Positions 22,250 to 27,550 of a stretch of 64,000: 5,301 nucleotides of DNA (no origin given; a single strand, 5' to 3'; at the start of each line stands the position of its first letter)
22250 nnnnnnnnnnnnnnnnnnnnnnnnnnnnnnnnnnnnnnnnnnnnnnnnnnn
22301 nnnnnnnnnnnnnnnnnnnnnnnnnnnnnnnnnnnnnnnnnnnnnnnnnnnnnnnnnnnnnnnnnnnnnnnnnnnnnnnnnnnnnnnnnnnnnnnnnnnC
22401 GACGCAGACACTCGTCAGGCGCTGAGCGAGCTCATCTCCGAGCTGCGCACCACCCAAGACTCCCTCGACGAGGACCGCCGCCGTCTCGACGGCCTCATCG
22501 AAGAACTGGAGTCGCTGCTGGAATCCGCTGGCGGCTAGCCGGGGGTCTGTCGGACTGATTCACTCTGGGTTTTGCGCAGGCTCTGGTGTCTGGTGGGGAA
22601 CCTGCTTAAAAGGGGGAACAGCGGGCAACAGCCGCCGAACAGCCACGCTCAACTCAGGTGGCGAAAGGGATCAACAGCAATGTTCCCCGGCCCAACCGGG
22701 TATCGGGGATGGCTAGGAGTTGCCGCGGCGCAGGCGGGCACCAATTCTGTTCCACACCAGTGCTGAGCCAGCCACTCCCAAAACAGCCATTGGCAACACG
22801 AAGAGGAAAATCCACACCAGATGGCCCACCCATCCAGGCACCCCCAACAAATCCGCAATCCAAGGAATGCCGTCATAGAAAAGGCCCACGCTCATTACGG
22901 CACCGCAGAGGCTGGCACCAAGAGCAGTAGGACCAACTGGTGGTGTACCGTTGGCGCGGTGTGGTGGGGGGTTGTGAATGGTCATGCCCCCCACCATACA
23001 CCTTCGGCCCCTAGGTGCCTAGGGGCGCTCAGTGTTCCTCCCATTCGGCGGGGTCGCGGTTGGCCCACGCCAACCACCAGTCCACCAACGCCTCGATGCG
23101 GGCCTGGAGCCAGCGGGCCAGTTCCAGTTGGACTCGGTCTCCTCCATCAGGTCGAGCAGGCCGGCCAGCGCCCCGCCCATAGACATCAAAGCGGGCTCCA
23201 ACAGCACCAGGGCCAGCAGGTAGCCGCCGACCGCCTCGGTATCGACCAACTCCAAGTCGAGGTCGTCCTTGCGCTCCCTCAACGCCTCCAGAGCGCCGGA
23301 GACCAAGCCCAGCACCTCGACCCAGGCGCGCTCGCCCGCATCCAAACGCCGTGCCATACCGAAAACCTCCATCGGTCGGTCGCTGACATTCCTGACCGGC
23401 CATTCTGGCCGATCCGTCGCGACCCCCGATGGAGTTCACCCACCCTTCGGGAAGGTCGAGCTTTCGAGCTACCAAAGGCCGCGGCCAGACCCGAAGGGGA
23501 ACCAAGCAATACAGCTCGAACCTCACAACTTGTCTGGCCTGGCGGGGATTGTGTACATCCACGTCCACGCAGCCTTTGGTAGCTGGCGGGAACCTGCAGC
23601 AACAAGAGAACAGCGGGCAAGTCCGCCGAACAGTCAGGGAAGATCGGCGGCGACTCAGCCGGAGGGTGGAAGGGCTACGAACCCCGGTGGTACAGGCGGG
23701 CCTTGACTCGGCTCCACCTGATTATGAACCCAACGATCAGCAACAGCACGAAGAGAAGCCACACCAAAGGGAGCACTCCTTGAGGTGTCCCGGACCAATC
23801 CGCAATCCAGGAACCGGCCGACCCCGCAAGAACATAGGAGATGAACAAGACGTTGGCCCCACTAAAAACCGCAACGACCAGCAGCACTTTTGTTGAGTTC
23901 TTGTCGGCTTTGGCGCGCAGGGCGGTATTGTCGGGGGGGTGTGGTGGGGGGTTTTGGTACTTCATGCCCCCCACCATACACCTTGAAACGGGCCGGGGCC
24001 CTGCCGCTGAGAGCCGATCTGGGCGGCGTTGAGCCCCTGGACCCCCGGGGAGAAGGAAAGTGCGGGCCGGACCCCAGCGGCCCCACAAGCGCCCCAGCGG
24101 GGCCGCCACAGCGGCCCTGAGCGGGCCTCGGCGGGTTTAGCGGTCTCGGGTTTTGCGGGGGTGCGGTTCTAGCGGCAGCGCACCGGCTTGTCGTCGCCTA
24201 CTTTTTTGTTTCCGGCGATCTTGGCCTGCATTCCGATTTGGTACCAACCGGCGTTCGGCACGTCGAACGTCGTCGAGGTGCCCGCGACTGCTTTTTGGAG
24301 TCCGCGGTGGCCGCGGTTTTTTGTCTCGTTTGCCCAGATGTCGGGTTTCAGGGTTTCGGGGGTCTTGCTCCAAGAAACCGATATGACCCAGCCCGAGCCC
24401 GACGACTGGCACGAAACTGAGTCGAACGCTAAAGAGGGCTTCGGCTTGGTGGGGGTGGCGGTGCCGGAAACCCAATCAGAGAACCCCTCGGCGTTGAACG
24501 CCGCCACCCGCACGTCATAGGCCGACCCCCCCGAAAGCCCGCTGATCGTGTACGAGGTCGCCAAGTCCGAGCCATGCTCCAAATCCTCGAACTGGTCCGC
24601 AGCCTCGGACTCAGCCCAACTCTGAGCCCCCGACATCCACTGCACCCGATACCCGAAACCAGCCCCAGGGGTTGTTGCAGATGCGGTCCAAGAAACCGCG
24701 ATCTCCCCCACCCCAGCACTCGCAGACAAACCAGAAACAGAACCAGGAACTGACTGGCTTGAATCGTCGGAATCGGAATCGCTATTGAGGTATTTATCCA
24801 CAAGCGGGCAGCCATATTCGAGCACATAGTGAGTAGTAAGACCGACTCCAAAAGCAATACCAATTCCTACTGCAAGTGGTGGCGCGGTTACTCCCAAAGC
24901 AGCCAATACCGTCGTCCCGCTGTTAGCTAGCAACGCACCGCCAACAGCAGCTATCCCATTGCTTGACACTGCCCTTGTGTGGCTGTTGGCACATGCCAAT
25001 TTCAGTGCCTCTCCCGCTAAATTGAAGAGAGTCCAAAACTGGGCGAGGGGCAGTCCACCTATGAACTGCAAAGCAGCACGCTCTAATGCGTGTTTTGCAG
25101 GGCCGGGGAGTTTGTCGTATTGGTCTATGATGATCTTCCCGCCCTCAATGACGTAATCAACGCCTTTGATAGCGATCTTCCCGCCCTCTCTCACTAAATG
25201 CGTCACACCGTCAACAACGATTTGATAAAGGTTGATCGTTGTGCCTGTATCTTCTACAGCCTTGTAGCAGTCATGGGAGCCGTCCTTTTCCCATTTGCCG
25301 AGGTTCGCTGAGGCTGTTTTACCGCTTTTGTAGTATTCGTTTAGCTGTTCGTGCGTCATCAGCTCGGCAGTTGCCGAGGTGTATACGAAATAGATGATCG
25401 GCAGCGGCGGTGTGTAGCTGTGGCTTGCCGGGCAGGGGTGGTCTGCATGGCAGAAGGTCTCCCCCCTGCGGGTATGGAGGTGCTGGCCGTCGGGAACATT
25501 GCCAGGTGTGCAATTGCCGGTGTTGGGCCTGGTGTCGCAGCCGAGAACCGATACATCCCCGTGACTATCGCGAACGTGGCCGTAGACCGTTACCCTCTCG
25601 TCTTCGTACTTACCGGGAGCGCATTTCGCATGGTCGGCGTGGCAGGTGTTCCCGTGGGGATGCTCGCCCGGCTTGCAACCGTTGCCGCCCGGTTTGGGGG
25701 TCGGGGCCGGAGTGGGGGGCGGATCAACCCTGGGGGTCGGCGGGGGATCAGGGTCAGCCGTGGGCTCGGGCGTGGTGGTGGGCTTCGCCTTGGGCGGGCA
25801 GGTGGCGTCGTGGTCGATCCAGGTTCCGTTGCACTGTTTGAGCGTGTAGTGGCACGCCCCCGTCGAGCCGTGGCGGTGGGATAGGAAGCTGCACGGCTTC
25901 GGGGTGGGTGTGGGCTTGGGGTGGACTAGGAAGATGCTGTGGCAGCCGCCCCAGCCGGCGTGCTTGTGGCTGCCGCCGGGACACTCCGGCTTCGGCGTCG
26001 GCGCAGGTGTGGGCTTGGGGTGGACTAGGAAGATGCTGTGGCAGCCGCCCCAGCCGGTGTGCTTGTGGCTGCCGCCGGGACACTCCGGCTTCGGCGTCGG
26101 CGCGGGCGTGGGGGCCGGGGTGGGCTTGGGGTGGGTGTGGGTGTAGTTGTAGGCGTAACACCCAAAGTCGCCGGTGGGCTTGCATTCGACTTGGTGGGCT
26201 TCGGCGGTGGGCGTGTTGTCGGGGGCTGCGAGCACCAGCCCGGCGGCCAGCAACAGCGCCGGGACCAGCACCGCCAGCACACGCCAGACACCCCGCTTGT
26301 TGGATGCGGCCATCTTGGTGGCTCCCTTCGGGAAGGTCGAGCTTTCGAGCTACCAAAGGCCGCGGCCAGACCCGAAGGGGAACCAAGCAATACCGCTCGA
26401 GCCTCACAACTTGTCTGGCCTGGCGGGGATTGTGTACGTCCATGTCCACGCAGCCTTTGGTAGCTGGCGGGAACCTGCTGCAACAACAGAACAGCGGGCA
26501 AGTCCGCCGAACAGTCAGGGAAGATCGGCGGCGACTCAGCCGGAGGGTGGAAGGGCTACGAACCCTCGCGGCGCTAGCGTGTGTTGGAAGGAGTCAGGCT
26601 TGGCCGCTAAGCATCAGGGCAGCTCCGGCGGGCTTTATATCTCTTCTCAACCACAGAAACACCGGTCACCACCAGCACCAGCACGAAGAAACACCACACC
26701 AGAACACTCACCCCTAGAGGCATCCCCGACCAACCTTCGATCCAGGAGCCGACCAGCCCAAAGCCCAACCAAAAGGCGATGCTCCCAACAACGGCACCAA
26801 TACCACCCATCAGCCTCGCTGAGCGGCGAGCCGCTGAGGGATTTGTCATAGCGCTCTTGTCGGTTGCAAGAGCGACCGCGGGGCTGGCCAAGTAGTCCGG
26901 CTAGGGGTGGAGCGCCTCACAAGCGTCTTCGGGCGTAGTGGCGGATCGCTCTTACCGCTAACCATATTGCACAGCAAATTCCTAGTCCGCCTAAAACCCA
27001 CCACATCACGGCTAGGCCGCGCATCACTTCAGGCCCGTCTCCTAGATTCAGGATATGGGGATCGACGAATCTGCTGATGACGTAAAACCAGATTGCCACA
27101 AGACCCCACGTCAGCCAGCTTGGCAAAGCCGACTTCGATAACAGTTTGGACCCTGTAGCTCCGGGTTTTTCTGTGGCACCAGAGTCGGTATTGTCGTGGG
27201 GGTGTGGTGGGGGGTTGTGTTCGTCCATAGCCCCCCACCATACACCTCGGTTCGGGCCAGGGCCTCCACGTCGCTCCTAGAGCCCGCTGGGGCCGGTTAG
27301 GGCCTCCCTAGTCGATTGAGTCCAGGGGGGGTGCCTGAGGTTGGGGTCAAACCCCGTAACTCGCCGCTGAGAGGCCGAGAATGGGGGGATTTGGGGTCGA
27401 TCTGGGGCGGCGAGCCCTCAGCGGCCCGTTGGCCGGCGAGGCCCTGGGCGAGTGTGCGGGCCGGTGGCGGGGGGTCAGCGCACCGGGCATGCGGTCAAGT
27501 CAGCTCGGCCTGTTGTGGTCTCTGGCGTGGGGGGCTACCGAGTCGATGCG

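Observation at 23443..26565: Two 242-nt intergenic elements differing at only 6 positions, more conserved than the flanking genes (E1 23443-23684, E2 26324-26565; partial E3 22586-22670)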

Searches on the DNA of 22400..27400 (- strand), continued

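Call 53: search_with_rna_model(model_id=R1, source=L033, max_evalue=0.1, show_alignments=2)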
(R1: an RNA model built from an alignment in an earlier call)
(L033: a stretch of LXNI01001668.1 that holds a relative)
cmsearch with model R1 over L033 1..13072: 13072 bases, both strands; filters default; matches with E-value up to 0.1: 1.
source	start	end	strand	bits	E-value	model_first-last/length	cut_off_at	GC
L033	1597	1775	+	60.7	9.9e-12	1-165/165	no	0.6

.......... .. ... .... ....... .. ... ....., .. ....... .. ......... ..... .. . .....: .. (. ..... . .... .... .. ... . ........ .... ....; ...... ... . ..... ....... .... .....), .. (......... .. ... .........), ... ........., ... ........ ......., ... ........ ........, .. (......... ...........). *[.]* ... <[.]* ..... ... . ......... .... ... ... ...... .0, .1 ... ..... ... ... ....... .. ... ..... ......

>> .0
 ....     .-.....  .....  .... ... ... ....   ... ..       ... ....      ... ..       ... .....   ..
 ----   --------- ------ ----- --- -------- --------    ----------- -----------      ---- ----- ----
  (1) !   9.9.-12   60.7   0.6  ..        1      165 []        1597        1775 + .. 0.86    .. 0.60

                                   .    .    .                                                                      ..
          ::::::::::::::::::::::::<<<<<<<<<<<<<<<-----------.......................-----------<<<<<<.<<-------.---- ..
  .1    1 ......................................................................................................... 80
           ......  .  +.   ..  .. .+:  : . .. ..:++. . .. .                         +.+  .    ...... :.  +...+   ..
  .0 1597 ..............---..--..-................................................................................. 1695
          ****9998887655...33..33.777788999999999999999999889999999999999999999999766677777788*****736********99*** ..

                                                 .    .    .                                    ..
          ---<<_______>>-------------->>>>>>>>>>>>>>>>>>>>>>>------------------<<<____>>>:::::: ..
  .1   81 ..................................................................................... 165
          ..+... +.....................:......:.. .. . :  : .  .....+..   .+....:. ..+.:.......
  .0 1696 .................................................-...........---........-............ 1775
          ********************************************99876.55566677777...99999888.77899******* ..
